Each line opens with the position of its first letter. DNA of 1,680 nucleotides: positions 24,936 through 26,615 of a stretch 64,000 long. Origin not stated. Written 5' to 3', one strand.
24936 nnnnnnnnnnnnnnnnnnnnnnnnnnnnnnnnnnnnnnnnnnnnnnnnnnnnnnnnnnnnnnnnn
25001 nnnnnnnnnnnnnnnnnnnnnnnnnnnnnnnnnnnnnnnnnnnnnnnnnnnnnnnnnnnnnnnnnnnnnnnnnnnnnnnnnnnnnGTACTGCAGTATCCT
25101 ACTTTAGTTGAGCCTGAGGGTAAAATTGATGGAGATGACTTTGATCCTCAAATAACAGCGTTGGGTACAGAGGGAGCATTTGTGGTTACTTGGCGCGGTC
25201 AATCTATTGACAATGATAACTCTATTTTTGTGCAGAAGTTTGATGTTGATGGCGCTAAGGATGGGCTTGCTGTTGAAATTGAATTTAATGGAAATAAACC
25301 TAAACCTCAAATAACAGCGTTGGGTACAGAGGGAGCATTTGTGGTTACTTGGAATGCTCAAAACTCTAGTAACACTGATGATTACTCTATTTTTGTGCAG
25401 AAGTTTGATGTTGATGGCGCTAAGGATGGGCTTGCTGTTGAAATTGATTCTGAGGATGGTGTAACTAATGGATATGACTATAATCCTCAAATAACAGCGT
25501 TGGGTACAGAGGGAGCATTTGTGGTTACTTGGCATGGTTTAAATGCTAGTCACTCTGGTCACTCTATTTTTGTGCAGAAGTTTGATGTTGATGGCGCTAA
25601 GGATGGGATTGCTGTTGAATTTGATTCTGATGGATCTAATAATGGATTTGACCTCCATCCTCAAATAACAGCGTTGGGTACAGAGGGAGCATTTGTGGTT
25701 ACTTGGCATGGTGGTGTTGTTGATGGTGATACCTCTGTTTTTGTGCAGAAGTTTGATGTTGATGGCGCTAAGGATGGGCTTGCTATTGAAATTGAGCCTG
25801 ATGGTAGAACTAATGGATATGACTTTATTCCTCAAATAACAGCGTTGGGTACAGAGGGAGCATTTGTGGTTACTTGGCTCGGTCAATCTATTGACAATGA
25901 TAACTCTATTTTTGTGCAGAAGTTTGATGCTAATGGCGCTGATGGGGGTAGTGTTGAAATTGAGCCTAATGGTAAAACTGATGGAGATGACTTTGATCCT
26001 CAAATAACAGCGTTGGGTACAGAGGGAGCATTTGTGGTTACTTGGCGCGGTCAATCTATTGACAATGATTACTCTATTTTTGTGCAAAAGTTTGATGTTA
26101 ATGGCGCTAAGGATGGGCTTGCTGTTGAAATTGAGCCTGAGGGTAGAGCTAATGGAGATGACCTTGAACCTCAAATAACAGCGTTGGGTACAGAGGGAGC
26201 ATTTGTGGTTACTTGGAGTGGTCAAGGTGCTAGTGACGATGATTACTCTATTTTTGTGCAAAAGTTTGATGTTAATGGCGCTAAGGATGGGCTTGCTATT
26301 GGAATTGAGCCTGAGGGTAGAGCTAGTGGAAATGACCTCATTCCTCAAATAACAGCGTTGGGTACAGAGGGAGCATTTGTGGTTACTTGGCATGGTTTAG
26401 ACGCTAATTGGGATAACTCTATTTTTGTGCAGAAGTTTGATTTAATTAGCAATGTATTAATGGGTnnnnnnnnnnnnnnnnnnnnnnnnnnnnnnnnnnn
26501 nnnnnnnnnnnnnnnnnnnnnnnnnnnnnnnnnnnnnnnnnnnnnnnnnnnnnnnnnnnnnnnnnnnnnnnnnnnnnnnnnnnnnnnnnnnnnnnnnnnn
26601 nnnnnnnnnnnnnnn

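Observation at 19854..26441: Three 8-repeat beta-propeller-like modules built from a ~57-aa repeat I cannot assign to a named family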

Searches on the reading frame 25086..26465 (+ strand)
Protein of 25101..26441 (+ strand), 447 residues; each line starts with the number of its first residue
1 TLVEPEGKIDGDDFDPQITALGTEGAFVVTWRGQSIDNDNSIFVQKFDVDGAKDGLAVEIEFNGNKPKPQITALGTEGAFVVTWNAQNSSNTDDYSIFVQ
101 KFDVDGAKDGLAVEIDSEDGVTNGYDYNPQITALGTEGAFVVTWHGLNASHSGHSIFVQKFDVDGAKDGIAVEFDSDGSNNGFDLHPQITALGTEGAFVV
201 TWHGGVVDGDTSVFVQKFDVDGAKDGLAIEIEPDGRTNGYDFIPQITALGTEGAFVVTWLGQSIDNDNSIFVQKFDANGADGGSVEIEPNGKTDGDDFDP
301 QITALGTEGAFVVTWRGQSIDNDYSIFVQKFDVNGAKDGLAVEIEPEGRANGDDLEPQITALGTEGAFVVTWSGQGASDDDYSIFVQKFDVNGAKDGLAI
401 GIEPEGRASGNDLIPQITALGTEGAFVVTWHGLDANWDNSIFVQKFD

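Call 4: search_protein_families(library=pfam, proteins=[window:25101-26441:+], max_evalue=1)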
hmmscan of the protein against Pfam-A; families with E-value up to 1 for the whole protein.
window:25101-26441:+ (447 aa): 9 families
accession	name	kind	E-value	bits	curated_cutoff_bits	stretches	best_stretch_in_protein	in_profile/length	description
PF00977.27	His_biosynth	-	6.8e-06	26.1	23.6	0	141-206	135-199/228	Histidine biosynthesis protein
PF24451.1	DUF7567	-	8e-06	26.2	27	0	78-152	34-109/131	Family of unknown function (DUF7567)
PF14356.11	DUF4403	-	0.00015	21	28.3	0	318-352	273-310/425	Domain of unknown function (DUF4403)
PF17876.7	CSD2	-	0.00059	20.3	26.2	0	325-350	12-37/74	Cold shock domain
PF11197.13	DUF2835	-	0.012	16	25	0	59-88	34-63/71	Protein of unknown function (DUF2835)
PF21497.3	TcpC-like_C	-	0.06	14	27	0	308-346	63-101/109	Conjugal transfer protein-like, C-terminal domain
PF05917.16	DUF874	-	0.17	11.3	21.9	0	35-72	221-255/398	Helicobacter pylori protein of unknown function (DUF874)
PF13128.11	DUF3954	-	0.21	11.9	23.7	0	186-208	23-42/49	Protein of unknown function (DUF3954)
PF05481.17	Myco_19_kDa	-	0.94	10.2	23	0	49-112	37-99/117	Mycobacterium 19 kDa lipoprotein antigen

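Call 5: search_protein_families(library=ncbifam, proteins=[window:25101-26441:+], max_evalue=1)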
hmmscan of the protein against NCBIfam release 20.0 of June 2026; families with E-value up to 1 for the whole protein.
window:25101-26441:+ (447 aa): 3 families
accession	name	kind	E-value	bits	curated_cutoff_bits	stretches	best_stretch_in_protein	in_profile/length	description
NF053835.1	PDIAV_lipo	equivalog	3.2e-07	30.1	90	2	207-326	280-399/458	PDIAV motif-containing lipoprotein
NF011992.0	PRK15448.1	equivalog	0.0024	17.9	118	0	309-350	8-50/95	ethanolamine utilization microcompartment protein EutN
NF041165.1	ZFX_Thplmales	equivalog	0.12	12.6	280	0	314-374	8-68/144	zinc-containing ferredoxin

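Call 7: find_homologous_proteins(query=window:25101-26441:+, max_evalue=0.001)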
Query window:25101-26441:+ (447 aa): 163 proteins with E <= 0.001 among 8000 candidates; the best 120 are listed.
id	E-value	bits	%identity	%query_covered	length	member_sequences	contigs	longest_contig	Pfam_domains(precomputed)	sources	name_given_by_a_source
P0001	4.8e-133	462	49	100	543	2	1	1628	PF18200.7,PF00028.24,PF20874.4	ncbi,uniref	ncbi:cadherin repeat domain-containing protein, partial [Oceanobacter sp. 4_MG-2023]|uniref:cadherin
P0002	8.6e-122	425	49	100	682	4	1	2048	PF24451.2,PF00028.24,PF20874.4,PF17198.10,PF24372.3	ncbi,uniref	ncbi:cadherin domain-containing protein, partial [Oceanobacter sp. 5_MG-2023]|uniref:cadherin repeat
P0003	6.6e-113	396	42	100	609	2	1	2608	PF26745.1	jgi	-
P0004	6.8e-95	336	50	78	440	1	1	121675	PF06629.19,PF17790.8,PF24372.3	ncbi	ncbi:hypothetical protein DFR40_0292, partial [Azonexus fungiphilus]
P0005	7.1e-91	323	51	73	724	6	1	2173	PF17963.8,PF23592.1,PF18957.7,PF00028.24,PF28399.1,PF05345.19,PF19077.7,PF20164.5,PF24372.3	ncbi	ncbi:cadherin repeat domain-containing protein, partial [Oceanobacter sp. 2_MG-2023]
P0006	6.1e-89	317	44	85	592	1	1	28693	-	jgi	-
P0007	2.2e-81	292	48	88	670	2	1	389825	PF15892.12,PF19077.7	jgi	-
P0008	7.4e-81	290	40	82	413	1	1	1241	PF06629.19,PF17790.8,PF24372.3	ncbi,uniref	ncbi:hypothetical protein, partial [Azonexus fungiphilus]|uniref:hypothetical protein n=1 Tax=Azonex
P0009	1.9e-80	289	45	79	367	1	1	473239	PF18000.8,PF17790.8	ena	-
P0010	5.5e-80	287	46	76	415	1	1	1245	PF20080.5,PF17790.8,PF24372.3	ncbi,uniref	ncbi:hypothetical protein, partial [Azonexus fungiphilus]|uniref:hypothetical protein n=1 Tax=Azonex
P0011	7.1e-74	267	45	76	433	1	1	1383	-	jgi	jgi:hypothetical protein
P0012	1.1e-72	263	39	94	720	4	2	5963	-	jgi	jgi:hypothetical protein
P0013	9.8e-71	257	36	100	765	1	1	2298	PF09136.17,PF03174.20,PF19077.7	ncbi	ncbi:MAG: hypothetical protein ACPGZU_13065, partial [Ketobacter sp.]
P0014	1.2e-70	256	48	49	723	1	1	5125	PF17790.8,PF19077.7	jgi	jgi:hypothetical protein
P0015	1.2e-67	247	43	65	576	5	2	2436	-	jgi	jgi:hypothetical protein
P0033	4.0e-40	156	31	89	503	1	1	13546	PF00353.26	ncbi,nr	ncbi:MAG: hypothetical protein HOP21_12830, partial [Methylotenera sp.]|nr:hypothetical protein [Met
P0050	2.8e-28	117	44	37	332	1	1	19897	PF26745.1,PF24372.3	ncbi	-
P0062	3.9e-25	106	30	86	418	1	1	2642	-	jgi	jgi:hypothetical protein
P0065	6.7e-25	106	30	83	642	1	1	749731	-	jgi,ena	-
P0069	1.4e-23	101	30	85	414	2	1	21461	-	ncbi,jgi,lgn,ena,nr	ncbi:MAG TPA: hypothetical protein VJU18_09415 [Vicinamibacteria bacterium]|nr:hypothetical protein 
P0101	1.2e-17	82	27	81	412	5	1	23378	-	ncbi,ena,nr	ncbi:MAG TPA: hypothetical protein PLO68_02965 [Sedimentisphaerales bacterium]|nr:hypothetical prote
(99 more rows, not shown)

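Call 8: search_solved_structures(query=window:25101-26441:+, max_evalue=10, show_alignments=2)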
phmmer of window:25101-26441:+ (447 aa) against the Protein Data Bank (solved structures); distinct sequences matched with E-value up to 10: 0.

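Call 14: search_protein_families(library=pfam, proteins=[P0003, P0004, P0050, P0069, P0002, P0009], max_evalue=0.1)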
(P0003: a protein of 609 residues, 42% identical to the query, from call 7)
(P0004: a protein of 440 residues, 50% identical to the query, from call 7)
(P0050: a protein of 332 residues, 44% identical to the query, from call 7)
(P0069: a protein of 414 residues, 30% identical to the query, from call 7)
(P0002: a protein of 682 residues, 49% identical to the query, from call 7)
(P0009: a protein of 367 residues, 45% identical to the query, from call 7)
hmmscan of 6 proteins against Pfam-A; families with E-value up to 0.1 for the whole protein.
P0003 (609 aa): 4 families
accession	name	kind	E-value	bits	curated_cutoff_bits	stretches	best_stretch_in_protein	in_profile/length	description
PF24372.1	DUF7528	-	0.0023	18.5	27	0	8-44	17-53/111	Family of unknown function (DUF7528)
PF22879.1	AIPR_N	-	0.015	15.8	28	0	406-459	8-62/151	Abortive infection phage resistance protein N-terminal domain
PF23869.1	Beta-prop_WDR75_1st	-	0.035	13.8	45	0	63-90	129-156/292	WD repeat-containing protein 75 first beta-propeller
PF16403.11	Bact_surface_Ig-like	-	0.079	13.5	27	0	24-40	46-62/71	Bacterial surface protein, Ig-like domain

P0004 (440 aa): 7 families
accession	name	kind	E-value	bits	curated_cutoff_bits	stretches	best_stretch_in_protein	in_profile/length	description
PF13754.12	Big_3_4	-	2e-08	34.5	27.3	0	265-284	31-50/106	Domain of unknown function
PF17790.7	MG1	-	1.4e-06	28.9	23.6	0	145-191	9-56/101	Macroglobulin domain MG1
PF24372.1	DUF7528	-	2.1e-06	28.2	27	0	266-288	32-54/111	Family of unknown function (DUF7528)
PF06629.18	MipA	-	1.2e-05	26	24.2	0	22-77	122-176/221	MltA-interacting protein MipA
PF17198.9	AveC_like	-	0.0028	17.5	26.6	0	202-224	35-57/234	Spirocyclase AveC-like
PF23129.1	DotZ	-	0.0054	16.8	27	0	222-245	68-91/293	DotZ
PF18452.7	Ig_6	-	0.025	14.9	25.5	0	85-137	30-82/128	Immunoglobulin domain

P0050 (332 aa): 4 families
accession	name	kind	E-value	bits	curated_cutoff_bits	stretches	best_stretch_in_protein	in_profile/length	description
PF24372.1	DUF7528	-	4.4e-06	27.2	27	0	76-101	29-54/111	Family of unknown function (DUF7528)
PF04234.18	CopC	-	0.0013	20.2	23.3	0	120-152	50-82/92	CopC domain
PF22036.2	MoaF_like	-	0.0074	16.6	27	0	101-162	16-72/94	MoaF-like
PF17164.10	DUF5122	-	0.062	14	27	0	90-108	13-31/36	Domain of unknown function (DUF5122) beta-propeller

P0069 (414 aa): 1 family
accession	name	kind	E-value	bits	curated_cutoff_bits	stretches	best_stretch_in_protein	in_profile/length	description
PF04234.18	CopC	-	0.00023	22.5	23.3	0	197-229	50-82/92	CopC domain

P0002 (682 aa): 15 families
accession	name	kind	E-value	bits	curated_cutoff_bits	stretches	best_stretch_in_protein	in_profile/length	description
PF24372.1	DUF7528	-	3.3e-12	46.9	27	0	243-267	30-54/111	Family of unknown function (DUF7528)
PF00028.23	Cadherin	-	2.8e-11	44.1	28.8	1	64-147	4-90/93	Cadherin domain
PF20874.2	Relaxase_M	-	2.6e-07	31.1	27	0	296-327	11-42/86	Relaxase central domain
PF17198.9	AveC_like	-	9.6e-07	28.9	26.6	0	350-373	33-56/234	Spirocyclase AveC-like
PF24451.1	DUF7567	-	2.1e-06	28.1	27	0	539-591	60-109/131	Family of unknown function (DUF7567)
PF18957.6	RibLong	-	0.0061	17.8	27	1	77-144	21-91/93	Long Rib domain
PF17400.7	DUF5406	-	0.0068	17.1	25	0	561-608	49-98/116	Family of unknown function (DUF5406)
PF23592.1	Cadherin_CELSR2_9th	-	0.0094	16.5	36.8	1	80-138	34-92/100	CELSR2-like, ninth cadherin domain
PF10029.15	DUF2271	-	0.011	15.8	27.3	0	179-202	7-29/136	Predicted periplasmic protein (DUF2271)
PF05345.18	He_PIG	-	0.014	16.3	24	1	76-148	21-96/96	Putative Ig domain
PF19923.4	DUF6386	-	0.016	15.3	25.9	0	242-303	52-103/145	Family of unknown function (DUF6386)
PF08206.17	OB_RNB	-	0.021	15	24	0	476-497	18-39/58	Ribonuclease B OB domain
PF20164.4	GspA_SrpA_N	-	0.024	15.5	27.4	0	108-148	72-112/117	GspA/SrpA SigLec-like domain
PF14343.11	PrcB_C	-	0.039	14.6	24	0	192-231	2-39/56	PrcB C-terminal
PF18981.6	InlK_D3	-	0.081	13.5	25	0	566-594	39-67/75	Internalin K domain (D3/D4)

P0009 (367 aa): 5 families
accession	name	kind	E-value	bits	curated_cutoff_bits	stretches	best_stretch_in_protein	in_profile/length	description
PF18000.7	Top6b_C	-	6.1e-06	26.8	28.6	0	77-118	44-85/111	Type 2 DNA topoisomerase 6 subunit B C-terminal domain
PF17790.7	MG1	-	1.3e-05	25.8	23.6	0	151-205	8-60/101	Macroglobulin domain MG1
PF17198.9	AveC_like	-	0.0052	16.7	26.6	0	211-237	34-60/234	Spirocyclase AveC-like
PF22254.1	TFA2_E-tether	-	0.031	14.2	23.8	0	102-112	6-16/34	Tfa2 E-tether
PF24372.1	DUF7528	-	0.036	14.6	27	0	99-123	30-54/111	Family of unknown function (DUF7528)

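Call 19: predict_structure(alignment_id=A1)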
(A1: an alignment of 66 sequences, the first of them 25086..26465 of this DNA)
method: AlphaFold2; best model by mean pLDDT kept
length: 460 residues; sequences in the alignment: 66
mean_pLDDT: 92.4   pTM: 0.93
mean pLDDT of the five models: 92.4, 92.2, 92.0, 91.9, 91.4
residues with pLDDT >= 90: 368; 70-90: 78; 50-70: 8; < 50: 6
segments of 3 or more residues with pLDDT < 50: 455-460
pLDDT, mean of each block of 10 residues (from residue 1): 86 94 95 97 95 96 88 95 96 86 97 96 72 96 96 89 97 94 80 95 97 92 96 93 92 95 96 96 89 89 97 96 94 97 97 88 96 97 90 97 94 92 92 97 96 57
secondary structure, 60 per line:
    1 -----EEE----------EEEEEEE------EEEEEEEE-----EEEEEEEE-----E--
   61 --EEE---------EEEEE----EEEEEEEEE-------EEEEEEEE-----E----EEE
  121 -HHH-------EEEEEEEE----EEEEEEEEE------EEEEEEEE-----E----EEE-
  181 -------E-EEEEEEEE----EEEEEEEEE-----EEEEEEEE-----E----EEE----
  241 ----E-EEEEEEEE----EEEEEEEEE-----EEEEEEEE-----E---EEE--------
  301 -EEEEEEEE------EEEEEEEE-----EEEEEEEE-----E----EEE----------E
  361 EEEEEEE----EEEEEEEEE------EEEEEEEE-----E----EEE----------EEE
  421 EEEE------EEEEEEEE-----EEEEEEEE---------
elements in order: E6-8 E19-25 E32-39 E45-52 E63-65 E75-79 E84-92 E100-107 E118-120 E132-139 E144-152 E159-166 E177-179 E190-197 E202-210 E216-223 E234-236 E247-254 E259-267 E273-280 E290-292 E302-309 E316-323 E329-336 E347-349 E360-367 E372-380 E387-394 E405-407 E418-424 E431-438 E444-451

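Call 22: fold_search(model_id=the predicted structure, library=pdb)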
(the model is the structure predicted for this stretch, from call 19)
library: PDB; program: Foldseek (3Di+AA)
matches with E <= 10: 988; with E <= 0.001: 410
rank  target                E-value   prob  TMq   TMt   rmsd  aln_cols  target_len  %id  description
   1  7roo                  2.5e-12  1.00  0.58  0.43   5.9       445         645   14  Crystal structure of Friedel-Crafts alkylating enzyme CylK from Cylindospermum licheniforme with bromide (released 2022-03-23)
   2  7ron                  7.4e-12  1.00  0.56  0.43   6.1       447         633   14  Crystal structure of the Friedel-Crafts alkylating enzyme CylK from Cylindospermum licheniforme (released 2022-03-23)
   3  6gxs_B                5.8e-11  1.00  0.51  0.61   6.5       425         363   16  Crystal structure of CV39L lectin from Chromobacterium violaceum at 1.8 A resolution (released 2019-12-04)
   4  6gxs_C                1.8e-10  1.00  0.53  0.64   6.0       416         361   16  Crystal structure of CV39L lectin from Chromobacterium violaceum at 1.8 A resolution (released 2019-12-04)
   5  6gxs_A                5.5e-10  1.00  0.53  0.64   6.1       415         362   14  Crystal structure of CV39L lectin from Chromobacterium violaceum at 1.8 A resolution (released 2019-12-04)
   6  6gxs_D                5.5e-10  1.00  0.50  0.61   6.9       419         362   16  Crystal structure of CV39L lectin from Chromobacterium violaceum at 1.8 A resolution (released 2019-12-04)
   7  7esn_A                8.6e-09  1.00  0.49  0.52   7.0       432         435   13  Crystal structure of a L-rhamnose-alpha-1,4-D-glucuronate lyase from Fusarium oxysporum 12S, H105F Rha-GlcA complex (released 2021-08-04)
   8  7esk_A                1.0e-08  1.00  0.48  0.52   8.9       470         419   12  Crystal structure of a L-rhamnose-alpha-1,4-D-glucuronate lyase from Fusarium oxysporum 12S, Ligand free form (released 2021-08-04)
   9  7esl                  1.1e-08  1.00  0.50  0.53   8.9       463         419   12  Crystal structure of a L-rhamnose-alpha-1,4-D-glucuronate lyase from Fusarium oxysporum 12S, N247A N-glycan free form (released 2021-08-04)
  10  6fhx_A                3.7e-08  1.00  0.47  0.60   6.9       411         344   12  Photorhabdus asymbiotica lectin (PHL) in complex with synthetic C-fucoside (released 2019-01-30)
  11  8q82_A                6.4e-08  1.00  0.45  0.58   8.5       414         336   13  Photorhabdus laumondii lectin PLL4 in complex with alpha-methyl-fucoside (released 2025-03-05)
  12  6flu_A                1.3e-07  1.00  0.47  0.59   8.1       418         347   12  Photorhabdus asymbiotica lectin (PHL) in complex with synthetic C-fucoside (released 2019-02-06)
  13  6fhy_A                1.4e-07  1.00  0.46  0.59   7.0       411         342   12  Photorhabdus asymbiotica lectin (PHL) in complex with synthetic C-fucoside (released 2019-01-30)
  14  5nnj_C                1.4e-07  1.00  0.40  0.32   9.9       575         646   11  Dimer structure of Sortilin ectodomain crystal form 3, 4.0 Angstrom (released 2017-11-29)
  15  10qi                  2.2e-07  1.00  0.39  0.37  13.9       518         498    8  Crystal Structure of Treponema denticola Sialidase (TDE_0471) D165A mutant bound to 3'-sialyllactose (only Neu5Ac visibl (released 2026-02-25)
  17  6rg2_B                2.5e-07  1.00  0.46  0.59   7.1       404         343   11  Photorhabdus laumondii lectin PLL2 in complex with 3-O-methyl-D-glucose (released 2020-07-01)
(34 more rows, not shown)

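Call 25: find_related_loci(query=window:25101-26441:+, collection=genome_contigs, flank=10000)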
Query window:25101-26441:+ (447 aa) in genome_contigs; peptide patterns used: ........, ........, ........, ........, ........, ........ (x = any residue, [..] = any of these).
71 stretches matched a pattern; 2 encode a relative of the query (tblastn E <= 1e-3); 2 distinct loci.
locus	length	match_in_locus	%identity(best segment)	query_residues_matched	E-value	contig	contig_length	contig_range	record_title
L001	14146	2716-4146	45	3-447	8e-108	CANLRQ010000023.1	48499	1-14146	uncultured Marinomonas sp. isolate 2-1005-n2.fasta genome assembly, contig: NODE_23, whole genome shotgun sequence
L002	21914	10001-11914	24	21-447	1e-9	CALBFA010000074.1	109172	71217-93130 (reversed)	MAG TPA_asm: uncultured Candidatus Marinimicrobia bacterium isolate ERR2206774_bin.146_CONCOCT_v1.1_MAG genome assembly,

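Call 26: search_solved_structures(query=A1, max_evalue=10, show_alignments=2)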
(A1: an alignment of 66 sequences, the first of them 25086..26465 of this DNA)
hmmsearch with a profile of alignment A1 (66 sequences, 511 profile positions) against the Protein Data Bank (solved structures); distinct sequences matched with E-value up to 10: 2.
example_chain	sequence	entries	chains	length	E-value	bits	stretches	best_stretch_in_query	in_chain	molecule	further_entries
5c0p_A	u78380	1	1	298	0.33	12.4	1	147-228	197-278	Endo-arabinase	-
7uft_A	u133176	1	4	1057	1.5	10.3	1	258-313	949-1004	Alpha-mannosidase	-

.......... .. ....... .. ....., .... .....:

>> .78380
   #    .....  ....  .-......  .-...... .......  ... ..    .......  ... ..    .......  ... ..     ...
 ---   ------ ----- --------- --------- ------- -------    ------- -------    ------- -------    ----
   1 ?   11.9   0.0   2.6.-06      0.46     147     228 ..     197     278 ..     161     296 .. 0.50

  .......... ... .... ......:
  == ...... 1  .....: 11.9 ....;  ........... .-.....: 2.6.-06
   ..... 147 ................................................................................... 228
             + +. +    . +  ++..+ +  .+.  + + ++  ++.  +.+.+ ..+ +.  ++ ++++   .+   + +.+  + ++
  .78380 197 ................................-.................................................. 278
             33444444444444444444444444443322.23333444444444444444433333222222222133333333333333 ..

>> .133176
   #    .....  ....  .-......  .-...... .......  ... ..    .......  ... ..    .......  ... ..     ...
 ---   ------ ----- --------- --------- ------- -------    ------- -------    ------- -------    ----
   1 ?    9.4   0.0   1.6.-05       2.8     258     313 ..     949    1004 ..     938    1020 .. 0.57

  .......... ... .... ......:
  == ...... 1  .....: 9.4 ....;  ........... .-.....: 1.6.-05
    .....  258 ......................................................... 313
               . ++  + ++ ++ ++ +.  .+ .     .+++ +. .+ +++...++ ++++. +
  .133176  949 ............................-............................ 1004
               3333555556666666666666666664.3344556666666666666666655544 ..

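Call 35: search_protein_families(library=pfam, proteins=[L001:28-5238:+, L001:5460-6149:-, L001:6195-8864:+, L001:8960-10267:+, L001:10260-12554:+, L001:12544-13758:+, L002:9869-12892:+], max_evalue=0.00001)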
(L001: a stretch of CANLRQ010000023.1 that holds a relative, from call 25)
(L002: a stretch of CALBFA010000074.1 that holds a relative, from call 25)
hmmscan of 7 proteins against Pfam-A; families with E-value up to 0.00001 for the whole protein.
L001:28-5238:+ (1736 aa): 1 family
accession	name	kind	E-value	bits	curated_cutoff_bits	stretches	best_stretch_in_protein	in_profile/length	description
PF13205.12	Big_5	-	8.5e-29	100.8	23.6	2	601-711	1-105/105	Bacterial Ig-like domain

L001:5460-6149:- (229 aa): 0 families

L001:6195-8864:+ (889 aa): 8 families
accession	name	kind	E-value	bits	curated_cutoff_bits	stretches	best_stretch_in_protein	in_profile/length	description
PF13469.12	Sulfotransfer_3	-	8.9e-44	150.8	27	1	513-708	1-216/216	Sulfotransferase family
PF14559.12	TPR_19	-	2.1e-22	79.6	25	0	234-291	1-58/68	Tetratricopeptide repeat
PF00515.34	TPR_1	-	8e-16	57.6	27.8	0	381-405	8-32/34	Tetratricopeptide repeat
PF07719.23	TPR_2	-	1e-14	53.8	27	0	381-405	8-32/34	Tetratricopeptide repeat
PF00685.33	Sulfotransfer_1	-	1.2e-14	54.8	22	1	514-712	4-189/255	Sulfotransferase domain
PF13428.12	TPR_14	-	2e-14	53.1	23.5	0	227-266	4-43/44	Tetratricopeptide repeat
PF13432.12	TPR_16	-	5e-14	52.9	32.7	0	115-162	10-56/65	Tetratricopeptide repeat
PF23914.1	TPR_CcmH_CycH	-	1.3e-07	32.1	42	0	282-402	40-149/158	Cytochrome c-type biogenesis protein H TPR domain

L001:8960-10267:+ (435 aa): 1 family
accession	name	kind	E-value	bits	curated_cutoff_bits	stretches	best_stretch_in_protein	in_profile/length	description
PF02321.23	OEP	-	3.4e-38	131.8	22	2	55-223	6-186/187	Outer membrane efflux protein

L001:10260-12554:+ (764 aa): 3 families
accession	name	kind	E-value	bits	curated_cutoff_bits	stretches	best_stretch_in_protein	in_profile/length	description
PF00005.33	ABC_tran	-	1.2e-27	97.6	25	1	512-659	2-137/137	ABC transporter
PF00664.28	ABC_membrane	-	2e-22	80.6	28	1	182-440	4-266/274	ABC transporter transmembrane region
PF02463.25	SMC_N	-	6.6e-06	26.1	40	0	334-695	118-205/220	RecF/RecN/SMC N terminal domain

L001:12544-13758:+ (404 aa): 3 families
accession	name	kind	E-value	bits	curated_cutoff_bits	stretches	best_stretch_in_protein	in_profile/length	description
PF13437.12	HlyD_3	-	3e-20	73.4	22.2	1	254-363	4-98/106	HlyD family secretion protein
PF16576.10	HlyD_D23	-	1.4e-10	41.2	30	1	55-324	5-181/214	Barrel-sandwich domain of CusB or HlyD membrane-fusion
PF13533.13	Biotin_lipoyl_2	-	5.3e-08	32.9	29.8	1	76-100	8-32/32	Biotin-lipoyl like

L002:9869-12892:+ (1007 aa): 1 family
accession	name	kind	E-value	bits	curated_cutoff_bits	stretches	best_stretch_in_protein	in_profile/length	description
PF18962.6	Por_Secre_tail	-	1.1e-07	32.5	27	1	925-1003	2-73/75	Secretion system C-terminal sorting domain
